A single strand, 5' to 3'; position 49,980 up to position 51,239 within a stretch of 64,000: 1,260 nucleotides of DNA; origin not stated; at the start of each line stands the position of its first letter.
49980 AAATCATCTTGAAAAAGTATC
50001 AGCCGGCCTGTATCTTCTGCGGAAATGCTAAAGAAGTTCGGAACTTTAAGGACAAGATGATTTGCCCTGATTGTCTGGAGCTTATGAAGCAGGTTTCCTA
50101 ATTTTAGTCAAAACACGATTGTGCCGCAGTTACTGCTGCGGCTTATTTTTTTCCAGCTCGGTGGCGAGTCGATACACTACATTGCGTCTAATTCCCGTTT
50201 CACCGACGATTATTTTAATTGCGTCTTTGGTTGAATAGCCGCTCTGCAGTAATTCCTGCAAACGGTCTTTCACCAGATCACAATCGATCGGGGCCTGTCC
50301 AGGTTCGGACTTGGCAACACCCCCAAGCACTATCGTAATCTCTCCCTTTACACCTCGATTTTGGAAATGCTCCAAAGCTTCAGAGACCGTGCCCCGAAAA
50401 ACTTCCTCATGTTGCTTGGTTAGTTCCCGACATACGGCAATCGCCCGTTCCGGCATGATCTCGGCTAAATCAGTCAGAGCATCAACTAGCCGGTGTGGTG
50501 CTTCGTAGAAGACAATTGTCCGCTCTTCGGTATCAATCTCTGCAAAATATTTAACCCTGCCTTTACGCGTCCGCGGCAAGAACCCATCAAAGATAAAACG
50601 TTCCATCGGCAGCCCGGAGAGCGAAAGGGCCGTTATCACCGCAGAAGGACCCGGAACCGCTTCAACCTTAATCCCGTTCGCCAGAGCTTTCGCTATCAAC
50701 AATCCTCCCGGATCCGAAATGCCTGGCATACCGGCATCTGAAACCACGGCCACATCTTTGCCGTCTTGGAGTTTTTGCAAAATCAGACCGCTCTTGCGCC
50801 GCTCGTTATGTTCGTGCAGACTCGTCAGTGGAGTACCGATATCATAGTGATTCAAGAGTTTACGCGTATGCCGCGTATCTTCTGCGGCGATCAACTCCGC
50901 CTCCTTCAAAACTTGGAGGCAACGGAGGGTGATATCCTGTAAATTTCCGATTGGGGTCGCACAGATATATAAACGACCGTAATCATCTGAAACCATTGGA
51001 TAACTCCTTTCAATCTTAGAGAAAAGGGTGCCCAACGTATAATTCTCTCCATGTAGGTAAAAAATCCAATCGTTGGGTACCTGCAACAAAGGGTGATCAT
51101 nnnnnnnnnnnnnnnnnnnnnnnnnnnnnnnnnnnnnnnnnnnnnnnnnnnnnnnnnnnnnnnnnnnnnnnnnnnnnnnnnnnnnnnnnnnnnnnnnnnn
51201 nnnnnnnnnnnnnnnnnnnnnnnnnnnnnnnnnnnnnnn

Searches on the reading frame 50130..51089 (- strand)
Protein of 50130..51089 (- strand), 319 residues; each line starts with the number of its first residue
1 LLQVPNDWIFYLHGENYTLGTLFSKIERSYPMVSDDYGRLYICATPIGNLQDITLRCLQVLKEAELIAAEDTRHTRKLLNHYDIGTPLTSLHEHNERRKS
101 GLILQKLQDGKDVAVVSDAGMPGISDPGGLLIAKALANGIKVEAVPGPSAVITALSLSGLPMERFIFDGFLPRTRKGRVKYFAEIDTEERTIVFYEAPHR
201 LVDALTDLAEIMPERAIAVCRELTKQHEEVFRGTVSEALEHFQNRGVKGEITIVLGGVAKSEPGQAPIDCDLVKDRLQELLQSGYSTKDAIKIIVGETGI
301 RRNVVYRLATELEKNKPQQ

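Call 42: search_protein_families(library=pfam, proteins=[window:50130-51089:-], max_evalue=0.00001)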
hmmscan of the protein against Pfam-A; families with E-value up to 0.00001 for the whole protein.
window:50130-51089:- (319 aa): 1 family
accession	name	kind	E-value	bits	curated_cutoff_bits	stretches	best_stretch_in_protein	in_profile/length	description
PF00590.25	TP_methylase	-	3.6e-36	125.6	27.8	1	39-238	1-211/212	Tetrapyrrole (Corrin/Porphyrin) Methylases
